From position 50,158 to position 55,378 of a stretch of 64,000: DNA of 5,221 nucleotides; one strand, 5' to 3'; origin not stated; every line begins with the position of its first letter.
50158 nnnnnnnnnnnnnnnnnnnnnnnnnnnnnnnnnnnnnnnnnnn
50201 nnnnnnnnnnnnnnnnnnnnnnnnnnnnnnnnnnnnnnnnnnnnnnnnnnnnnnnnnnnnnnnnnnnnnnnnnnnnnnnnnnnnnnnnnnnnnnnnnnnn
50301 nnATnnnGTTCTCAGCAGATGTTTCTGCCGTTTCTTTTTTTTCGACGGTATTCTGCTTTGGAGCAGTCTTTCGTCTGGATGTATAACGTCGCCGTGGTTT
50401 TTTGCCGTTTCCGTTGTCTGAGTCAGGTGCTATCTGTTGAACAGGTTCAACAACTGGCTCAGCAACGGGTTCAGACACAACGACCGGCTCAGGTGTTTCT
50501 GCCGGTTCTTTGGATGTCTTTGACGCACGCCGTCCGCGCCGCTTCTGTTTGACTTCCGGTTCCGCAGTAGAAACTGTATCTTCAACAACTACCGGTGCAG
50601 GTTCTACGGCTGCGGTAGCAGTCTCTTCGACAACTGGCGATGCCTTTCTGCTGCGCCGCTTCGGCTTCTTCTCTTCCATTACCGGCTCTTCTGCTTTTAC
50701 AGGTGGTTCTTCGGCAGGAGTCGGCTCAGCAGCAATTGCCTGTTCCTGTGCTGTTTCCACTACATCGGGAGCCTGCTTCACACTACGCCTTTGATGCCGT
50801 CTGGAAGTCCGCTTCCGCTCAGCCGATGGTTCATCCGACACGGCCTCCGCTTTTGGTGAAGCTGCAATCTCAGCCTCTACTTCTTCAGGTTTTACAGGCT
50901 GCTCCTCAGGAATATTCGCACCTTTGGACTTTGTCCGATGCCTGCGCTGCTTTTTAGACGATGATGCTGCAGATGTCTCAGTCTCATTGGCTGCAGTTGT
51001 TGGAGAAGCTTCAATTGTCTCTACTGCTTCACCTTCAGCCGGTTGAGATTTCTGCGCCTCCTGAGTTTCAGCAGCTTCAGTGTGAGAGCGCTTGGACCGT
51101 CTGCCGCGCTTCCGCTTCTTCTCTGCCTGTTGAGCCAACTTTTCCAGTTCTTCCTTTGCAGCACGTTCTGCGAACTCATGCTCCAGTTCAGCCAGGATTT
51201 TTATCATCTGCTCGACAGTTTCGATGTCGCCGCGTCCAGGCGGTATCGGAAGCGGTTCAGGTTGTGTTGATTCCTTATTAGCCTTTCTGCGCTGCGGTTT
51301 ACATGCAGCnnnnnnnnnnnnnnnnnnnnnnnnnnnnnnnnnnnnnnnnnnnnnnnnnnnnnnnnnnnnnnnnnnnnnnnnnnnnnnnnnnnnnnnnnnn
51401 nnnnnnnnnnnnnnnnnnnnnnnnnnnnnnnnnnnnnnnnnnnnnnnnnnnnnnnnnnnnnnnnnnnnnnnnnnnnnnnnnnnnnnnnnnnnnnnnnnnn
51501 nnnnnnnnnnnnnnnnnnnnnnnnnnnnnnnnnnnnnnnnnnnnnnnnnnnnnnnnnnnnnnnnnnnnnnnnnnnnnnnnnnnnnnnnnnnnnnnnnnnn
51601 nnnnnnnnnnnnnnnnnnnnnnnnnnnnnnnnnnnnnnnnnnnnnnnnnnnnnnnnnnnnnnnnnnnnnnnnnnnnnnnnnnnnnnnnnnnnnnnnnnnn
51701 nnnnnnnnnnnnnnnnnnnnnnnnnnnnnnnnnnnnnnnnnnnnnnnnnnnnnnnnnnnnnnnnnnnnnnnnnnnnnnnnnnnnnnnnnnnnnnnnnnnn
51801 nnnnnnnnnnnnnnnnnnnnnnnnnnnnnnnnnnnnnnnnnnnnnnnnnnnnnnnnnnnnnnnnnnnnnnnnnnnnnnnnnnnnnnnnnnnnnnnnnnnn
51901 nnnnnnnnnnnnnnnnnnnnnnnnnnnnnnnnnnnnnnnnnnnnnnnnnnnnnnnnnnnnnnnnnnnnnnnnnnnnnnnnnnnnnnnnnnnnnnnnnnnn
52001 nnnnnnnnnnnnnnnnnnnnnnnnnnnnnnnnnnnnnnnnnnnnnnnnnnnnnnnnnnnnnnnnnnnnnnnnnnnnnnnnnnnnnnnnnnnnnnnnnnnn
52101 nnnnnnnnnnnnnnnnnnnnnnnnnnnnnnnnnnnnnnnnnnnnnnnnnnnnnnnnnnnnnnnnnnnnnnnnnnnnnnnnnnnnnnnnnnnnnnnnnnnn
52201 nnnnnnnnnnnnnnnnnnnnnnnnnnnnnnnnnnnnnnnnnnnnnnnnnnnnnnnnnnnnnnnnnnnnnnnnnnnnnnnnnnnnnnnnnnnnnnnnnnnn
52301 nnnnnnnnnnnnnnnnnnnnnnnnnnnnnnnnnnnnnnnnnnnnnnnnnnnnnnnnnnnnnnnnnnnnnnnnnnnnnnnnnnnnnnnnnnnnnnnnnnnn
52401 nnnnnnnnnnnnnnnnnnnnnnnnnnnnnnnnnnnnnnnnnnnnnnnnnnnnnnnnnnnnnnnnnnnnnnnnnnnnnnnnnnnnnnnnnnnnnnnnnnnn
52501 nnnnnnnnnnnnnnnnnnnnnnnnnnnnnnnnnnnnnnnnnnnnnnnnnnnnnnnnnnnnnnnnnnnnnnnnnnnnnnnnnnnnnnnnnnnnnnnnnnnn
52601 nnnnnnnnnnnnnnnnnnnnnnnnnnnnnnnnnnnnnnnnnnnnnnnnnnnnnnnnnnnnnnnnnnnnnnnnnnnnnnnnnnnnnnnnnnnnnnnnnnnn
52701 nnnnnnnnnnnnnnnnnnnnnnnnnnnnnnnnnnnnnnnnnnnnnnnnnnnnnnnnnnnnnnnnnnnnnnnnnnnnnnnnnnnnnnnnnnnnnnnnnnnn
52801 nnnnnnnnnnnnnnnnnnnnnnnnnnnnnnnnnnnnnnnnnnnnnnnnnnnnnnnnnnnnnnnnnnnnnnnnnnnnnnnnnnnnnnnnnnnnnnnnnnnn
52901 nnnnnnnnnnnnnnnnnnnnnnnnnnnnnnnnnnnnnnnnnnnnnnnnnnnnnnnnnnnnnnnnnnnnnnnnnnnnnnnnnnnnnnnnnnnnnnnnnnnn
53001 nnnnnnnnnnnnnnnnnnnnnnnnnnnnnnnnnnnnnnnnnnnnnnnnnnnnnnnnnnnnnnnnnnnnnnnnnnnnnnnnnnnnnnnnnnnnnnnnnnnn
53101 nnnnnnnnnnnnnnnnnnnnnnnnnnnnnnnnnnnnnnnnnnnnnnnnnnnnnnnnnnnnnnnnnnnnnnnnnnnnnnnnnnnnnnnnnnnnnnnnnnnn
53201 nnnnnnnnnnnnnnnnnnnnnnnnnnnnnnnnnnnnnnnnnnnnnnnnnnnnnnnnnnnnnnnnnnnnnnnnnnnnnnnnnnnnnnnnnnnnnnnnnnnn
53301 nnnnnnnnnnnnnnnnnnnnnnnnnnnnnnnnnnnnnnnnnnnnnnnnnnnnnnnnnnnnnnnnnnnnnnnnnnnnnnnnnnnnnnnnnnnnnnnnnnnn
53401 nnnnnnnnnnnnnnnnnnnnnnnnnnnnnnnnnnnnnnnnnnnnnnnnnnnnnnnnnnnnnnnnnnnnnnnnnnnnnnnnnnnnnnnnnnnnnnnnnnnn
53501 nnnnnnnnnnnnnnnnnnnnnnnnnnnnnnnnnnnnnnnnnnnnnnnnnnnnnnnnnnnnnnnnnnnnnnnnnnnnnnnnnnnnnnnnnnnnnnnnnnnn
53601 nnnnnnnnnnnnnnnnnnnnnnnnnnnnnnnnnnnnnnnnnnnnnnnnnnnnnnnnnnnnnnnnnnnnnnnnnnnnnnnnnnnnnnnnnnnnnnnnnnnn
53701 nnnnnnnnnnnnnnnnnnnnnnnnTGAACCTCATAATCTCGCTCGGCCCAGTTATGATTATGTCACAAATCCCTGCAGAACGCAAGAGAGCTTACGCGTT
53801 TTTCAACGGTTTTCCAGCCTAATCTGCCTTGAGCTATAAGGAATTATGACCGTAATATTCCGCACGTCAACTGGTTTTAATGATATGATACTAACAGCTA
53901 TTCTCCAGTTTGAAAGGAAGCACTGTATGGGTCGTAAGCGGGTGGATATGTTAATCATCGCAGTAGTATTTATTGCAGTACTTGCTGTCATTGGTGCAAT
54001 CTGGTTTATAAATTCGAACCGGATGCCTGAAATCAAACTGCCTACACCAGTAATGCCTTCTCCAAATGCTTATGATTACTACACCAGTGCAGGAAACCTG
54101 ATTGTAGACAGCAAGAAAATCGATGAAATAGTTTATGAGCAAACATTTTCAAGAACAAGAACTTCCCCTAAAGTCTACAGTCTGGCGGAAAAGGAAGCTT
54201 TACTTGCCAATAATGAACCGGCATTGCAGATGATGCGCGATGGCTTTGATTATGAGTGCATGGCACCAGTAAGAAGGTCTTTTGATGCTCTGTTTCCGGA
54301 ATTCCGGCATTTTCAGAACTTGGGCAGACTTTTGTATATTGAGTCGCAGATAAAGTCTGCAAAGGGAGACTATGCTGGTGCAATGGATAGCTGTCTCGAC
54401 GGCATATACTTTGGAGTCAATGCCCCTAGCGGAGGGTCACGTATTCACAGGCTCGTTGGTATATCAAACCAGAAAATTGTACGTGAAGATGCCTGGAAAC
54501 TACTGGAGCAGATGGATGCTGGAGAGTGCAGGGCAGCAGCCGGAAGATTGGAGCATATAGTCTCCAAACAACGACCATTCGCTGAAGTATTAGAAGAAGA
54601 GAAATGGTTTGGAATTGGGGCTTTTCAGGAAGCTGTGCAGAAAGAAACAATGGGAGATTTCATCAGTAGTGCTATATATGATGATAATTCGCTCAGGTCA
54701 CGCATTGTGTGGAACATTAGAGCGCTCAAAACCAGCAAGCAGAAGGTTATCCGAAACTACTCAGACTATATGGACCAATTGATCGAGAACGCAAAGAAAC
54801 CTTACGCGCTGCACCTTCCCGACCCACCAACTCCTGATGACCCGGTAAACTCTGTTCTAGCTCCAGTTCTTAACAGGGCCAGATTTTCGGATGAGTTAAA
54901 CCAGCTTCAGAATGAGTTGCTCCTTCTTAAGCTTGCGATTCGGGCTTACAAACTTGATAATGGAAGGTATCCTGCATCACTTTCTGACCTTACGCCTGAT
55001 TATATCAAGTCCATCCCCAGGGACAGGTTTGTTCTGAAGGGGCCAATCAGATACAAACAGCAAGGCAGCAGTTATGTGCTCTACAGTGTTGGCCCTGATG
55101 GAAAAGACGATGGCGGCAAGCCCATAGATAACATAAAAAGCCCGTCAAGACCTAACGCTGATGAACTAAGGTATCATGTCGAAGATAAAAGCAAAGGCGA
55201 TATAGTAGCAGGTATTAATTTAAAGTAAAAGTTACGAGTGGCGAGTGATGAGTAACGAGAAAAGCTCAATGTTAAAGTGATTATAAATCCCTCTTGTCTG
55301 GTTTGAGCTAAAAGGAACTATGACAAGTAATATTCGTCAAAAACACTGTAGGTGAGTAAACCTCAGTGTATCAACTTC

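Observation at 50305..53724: Cytoplasmic GH78 rhamnosidase-like enzyme carrying an RNase-E-like Arg-rich/acidic disordered C-terminal tail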

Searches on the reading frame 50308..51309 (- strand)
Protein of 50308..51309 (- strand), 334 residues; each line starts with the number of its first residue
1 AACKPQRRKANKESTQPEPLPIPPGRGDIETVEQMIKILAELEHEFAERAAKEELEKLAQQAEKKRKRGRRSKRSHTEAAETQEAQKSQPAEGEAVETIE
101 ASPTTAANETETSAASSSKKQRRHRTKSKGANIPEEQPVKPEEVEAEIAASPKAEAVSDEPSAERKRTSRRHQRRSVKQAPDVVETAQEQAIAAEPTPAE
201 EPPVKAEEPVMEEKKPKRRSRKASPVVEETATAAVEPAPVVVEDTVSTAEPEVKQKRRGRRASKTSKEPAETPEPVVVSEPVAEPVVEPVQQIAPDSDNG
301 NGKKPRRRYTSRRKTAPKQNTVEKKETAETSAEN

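Call 12: find_homologous_proteins(query=window:50308-51300:-, max_evalue=0.01)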
Query seq(331 aa): 8000 candidates shared short words with the query, none scored E <= 0.01.

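Call 44: search_protein_representatives(protein=window:50308-51309:-)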
Query: 334 residues. Proteins with E-value up to 0.001 (for the whole library): 3; up to 1e-10: 1; up to 1e-30: 1. The best 3 are listed.
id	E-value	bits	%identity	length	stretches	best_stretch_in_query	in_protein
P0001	2.3e-187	638.2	100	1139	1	1-334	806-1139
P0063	1.7e-07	48.0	38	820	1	14-319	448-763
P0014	2.1e-07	47.6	45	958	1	12-180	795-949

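Call 57: search_protein_families(library=pfam, proteins=[window:50308-51309:-], max_evalue=10)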
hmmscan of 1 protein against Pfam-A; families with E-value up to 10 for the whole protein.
window:50308-51309:- (334 aa): 0 families

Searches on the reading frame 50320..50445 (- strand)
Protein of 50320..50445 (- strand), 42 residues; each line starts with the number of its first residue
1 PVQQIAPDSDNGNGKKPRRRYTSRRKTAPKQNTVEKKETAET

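Call 65: find_homologous_proteins(query=A3, max_evalue=10)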
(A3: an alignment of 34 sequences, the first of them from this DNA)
Query A3 (34 sequences): 240 candidates shared short words with the query, none scored E <= 10.

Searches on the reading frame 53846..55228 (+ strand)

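Call 3: search_protein_families(library=pfam, proteins=[window:53846-55228:+], max_evalue=0.01)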
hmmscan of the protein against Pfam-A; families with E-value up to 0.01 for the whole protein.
window:53846-55228:+ (460 aa): 1 family
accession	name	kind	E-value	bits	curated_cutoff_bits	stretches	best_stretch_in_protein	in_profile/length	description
PF08334.16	T2SSG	-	0.0019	18.7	21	0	355-425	15-100/108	Type II secretion system (T2SS), protein G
